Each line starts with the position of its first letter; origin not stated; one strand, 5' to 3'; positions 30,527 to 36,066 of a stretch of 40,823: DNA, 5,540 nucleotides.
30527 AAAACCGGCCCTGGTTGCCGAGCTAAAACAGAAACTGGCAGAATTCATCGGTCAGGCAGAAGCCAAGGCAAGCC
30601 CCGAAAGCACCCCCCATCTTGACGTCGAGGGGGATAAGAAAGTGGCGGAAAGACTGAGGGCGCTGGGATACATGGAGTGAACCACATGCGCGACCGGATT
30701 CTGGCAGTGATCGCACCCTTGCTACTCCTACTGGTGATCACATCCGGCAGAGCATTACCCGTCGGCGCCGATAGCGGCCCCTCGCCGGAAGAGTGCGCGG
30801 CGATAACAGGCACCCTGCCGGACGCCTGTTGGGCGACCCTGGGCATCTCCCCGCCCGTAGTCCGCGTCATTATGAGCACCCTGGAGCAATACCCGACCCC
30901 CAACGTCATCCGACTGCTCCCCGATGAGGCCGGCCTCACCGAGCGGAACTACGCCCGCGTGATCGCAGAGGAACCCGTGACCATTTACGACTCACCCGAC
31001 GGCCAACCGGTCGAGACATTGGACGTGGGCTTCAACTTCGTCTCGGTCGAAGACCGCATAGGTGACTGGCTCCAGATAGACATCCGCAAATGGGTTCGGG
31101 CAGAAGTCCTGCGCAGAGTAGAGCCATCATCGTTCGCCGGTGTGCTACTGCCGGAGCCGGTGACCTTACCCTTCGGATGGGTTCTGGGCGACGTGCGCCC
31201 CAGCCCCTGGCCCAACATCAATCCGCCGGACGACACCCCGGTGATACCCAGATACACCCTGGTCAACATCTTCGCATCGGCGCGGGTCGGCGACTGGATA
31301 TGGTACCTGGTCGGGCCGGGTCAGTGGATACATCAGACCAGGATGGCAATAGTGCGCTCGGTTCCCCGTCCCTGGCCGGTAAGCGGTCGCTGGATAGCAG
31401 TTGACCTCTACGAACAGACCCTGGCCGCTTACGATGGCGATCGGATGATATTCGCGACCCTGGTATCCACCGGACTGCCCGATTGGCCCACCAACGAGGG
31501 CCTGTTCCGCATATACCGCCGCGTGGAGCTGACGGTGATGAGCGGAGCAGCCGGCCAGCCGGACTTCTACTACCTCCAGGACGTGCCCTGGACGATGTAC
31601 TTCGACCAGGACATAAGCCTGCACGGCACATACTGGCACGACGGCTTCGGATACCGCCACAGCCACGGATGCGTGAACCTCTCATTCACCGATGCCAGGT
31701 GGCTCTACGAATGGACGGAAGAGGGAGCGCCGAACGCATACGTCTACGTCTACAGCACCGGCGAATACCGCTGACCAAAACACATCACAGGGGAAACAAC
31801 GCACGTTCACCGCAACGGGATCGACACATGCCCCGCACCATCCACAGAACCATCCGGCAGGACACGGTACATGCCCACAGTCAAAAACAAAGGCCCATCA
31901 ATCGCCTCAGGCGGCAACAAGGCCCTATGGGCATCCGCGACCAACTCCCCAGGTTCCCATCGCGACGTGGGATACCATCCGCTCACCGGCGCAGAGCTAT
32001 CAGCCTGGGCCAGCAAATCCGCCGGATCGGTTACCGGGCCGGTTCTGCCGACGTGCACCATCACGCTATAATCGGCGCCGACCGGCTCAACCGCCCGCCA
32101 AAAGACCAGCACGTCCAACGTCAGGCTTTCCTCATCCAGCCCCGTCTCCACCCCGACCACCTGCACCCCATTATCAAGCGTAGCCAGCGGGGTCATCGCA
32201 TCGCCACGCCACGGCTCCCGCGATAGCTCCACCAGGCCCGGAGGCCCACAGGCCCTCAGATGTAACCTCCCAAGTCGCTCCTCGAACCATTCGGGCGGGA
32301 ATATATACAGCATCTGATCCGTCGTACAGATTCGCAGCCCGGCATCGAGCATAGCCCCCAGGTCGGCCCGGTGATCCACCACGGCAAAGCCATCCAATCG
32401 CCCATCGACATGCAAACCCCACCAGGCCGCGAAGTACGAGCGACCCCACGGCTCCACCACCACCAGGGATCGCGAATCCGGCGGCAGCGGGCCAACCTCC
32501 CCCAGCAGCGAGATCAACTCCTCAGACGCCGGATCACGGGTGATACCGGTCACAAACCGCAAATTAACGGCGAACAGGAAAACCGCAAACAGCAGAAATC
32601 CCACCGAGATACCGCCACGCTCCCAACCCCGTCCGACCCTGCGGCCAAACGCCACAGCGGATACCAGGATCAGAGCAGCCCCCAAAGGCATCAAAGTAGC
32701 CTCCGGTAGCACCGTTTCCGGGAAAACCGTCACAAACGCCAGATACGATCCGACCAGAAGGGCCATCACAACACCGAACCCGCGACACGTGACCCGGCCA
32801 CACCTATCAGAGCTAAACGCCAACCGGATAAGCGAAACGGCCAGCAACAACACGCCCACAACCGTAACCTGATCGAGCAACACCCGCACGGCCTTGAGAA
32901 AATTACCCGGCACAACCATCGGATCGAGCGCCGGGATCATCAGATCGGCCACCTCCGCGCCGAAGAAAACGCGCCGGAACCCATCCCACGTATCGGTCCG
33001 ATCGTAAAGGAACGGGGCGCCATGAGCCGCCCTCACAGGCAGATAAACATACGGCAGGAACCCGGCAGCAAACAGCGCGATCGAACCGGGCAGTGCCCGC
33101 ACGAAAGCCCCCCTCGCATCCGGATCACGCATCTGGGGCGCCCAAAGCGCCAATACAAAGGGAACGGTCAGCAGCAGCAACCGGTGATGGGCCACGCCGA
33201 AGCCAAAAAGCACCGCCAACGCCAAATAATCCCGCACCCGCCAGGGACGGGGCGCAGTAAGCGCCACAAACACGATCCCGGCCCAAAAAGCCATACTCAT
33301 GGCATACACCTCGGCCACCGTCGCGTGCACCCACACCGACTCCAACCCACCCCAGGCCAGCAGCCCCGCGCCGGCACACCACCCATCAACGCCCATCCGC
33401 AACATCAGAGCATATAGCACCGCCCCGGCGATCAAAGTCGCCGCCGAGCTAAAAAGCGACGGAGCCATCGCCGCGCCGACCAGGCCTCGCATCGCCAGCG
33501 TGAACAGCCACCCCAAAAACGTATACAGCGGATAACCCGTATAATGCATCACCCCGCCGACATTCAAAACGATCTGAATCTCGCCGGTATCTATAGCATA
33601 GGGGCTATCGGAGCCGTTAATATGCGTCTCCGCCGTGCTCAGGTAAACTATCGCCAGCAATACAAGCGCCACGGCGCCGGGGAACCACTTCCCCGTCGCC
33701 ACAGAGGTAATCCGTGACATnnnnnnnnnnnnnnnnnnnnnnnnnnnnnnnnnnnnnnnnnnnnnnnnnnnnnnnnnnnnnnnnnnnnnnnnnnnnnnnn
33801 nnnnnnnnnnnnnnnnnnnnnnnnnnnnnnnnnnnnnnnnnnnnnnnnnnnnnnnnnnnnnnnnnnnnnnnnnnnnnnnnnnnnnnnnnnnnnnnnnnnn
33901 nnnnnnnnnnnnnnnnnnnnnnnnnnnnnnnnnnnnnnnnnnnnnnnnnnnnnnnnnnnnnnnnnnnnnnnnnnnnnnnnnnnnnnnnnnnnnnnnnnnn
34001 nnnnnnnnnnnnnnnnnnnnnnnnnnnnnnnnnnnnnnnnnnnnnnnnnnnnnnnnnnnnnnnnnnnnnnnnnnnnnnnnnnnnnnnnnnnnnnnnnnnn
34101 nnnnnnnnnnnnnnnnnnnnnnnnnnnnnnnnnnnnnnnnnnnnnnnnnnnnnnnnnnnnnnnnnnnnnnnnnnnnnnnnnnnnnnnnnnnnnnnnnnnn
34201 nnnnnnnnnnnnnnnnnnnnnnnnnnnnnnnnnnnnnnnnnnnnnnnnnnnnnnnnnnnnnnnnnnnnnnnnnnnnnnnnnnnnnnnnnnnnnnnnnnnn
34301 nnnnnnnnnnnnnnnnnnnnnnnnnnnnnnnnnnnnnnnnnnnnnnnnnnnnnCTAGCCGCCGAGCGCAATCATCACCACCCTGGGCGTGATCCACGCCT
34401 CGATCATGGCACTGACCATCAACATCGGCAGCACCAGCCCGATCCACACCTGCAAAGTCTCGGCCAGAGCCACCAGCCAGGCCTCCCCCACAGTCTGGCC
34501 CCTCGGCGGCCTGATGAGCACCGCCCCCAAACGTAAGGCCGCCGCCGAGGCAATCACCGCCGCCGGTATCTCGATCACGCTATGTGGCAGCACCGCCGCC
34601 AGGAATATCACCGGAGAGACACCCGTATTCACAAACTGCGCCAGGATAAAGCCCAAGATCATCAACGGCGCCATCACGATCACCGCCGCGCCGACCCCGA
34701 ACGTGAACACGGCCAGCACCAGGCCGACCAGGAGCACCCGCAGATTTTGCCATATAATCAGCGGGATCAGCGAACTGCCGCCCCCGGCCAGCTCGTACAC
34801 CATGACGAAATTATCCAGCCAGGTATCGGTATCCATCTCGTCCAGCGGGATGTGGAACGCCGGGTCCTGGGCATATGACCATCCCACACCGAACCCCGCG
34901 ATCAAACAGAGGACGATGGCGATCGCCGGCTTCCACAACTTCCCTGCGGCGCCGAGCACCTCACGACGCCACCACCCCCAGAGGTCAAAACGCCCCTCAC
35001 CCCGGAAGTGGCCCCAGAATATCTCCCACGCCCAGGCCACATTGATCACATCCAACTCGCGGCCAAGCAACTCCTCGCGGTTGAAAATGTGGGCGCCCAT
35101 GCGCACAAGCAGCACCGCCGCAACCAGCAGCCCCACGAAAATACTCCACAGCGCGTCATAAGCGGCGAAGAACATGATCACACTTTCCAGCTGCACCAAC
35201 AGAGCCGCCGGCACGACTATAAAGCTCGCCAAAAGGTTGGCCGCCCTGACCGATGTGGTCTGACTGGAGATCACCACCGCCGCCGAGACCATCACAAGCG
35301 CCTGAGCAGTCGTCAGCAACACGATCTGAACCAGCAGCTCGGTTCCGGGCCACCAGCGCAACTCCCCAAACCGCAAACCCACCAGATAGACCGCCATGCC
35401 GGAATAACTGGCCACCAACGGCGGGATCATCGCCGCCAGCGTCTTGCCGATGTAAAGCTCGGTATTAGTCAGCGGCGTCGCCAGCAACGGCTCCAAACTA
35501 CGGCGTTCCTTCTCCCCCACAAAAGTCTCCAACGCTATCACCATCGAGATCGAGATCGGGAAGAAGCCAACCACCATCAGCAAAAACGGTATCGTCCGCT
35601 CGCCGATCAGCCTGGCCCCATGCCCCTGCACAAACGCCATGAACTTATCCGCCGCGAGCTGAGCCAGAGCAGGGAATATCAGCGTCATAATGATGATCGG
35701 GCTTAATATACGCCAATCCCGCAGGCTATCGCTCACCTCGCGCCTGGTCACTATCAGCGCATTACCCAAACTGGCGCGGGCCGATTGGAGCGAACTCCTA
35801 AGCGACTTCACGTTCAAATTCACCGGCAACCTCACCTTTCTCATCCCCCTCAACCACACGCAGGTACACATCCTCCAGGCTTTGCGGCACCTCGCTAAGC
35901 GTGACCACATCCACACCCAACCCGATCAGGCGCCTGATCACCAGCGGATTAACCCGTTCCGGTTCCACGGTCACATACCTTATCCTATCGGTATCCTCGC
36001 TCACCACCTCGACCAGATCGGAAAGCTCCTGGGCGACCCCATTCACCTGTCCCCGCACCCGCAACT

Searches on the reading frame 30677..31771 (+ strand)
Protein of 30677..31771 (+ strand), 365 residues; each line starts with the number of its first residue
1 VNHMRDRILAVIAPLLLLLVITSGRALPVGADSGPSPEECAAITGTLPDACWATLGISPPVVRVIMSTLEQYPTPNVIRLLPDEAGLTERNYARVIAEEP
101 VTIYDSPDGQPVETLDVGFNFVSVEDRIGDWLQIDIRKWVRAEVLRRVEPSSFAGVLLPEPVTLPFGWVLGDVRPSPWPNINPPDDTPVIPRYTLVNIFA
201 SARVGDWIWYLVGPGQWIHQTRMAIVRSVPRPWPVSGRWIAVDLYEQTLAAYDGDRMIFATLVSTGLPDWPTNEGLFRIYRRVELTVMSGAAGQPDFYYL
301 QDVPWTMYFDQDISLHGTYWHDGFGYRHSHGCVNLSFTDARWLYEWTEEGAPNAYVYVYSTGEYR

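Call 57: search_protein_families(library=pfam, proteins=[window:30677-31771:+], max_evalue=0.00001)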
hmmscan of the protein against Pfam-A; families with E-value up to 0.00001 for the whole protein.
window:30677-31771:+ (365 aa): 1 family
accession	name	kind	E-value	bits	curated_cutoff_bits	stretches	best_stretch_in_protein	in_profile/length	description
PF03734.19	YkuD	-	1.9e-22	80.9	23.4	1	238-352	2-143/146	L,D-transpeptidase catalytic domain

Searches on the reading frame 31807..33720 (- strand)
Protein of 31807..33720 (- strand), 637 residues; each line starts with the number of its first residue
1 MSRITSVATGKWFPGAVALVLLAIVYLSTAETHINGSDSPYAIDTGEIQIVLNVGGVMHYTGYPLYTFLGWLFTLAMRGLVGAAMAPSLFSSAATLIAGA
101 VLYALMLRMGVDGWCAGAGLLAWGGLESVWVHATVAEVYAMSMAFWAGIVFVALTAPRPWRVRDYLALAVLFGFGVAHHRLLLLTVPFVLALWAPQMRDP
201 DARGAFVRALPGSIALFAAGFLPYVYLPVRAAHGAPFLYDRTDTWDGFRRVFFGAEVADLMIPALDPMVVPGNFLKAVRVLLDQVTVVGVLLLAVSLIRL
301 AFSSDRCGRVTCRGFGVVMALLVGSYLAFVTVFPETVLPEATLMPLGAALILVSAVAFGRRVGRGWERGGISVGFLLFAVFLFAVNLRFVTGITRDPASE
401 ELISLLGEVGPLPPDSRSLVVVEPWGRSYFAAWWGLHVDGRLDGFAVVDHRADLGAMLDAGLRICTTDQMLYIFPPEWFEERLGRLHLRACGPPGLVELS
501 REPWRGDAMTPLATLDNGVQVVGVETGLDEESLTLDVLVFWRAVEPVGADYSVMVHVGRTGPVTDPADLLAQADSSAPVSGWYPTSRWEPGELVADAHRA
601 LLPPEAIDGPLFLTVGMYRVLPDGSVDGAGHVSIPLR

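Call 57: search_protein_families(library=pfam, proteins=[window:31807-33720:-], max_evalue=0.00001)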
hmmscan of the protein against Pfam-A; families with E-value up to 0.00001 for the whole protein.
window:31807-33720:- (637 aa): 1 family
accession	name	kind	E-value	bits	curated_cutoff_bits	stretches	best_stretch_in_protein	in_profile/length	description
PF11028.14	TMEM260-like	-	3.2e-10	40.5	24.2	1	44-192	1-169/179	Protein O-mannosyl-transferase TMEM260-like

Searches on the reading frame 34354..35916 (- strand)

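Call 57: search_protein_families(library=pfam, proteins=[window:34354-35916:-], max_evalue=0.00001)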
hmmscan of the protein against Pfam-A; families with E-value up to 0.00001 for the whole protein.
window:34354-35916:- (520 aa): 2 families
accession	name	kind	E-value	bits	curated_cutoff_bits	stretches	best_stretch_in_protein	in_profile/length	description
PF01944.22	SpoIIM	-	1.3e-21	77.6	26.9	1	335-511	2-163/163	Stage II sporulation protein M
PF12679.13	ABC2_membrane_2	-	2e-10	40.9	27.2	1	55-241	2-199/283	ABC-2 family transporter protein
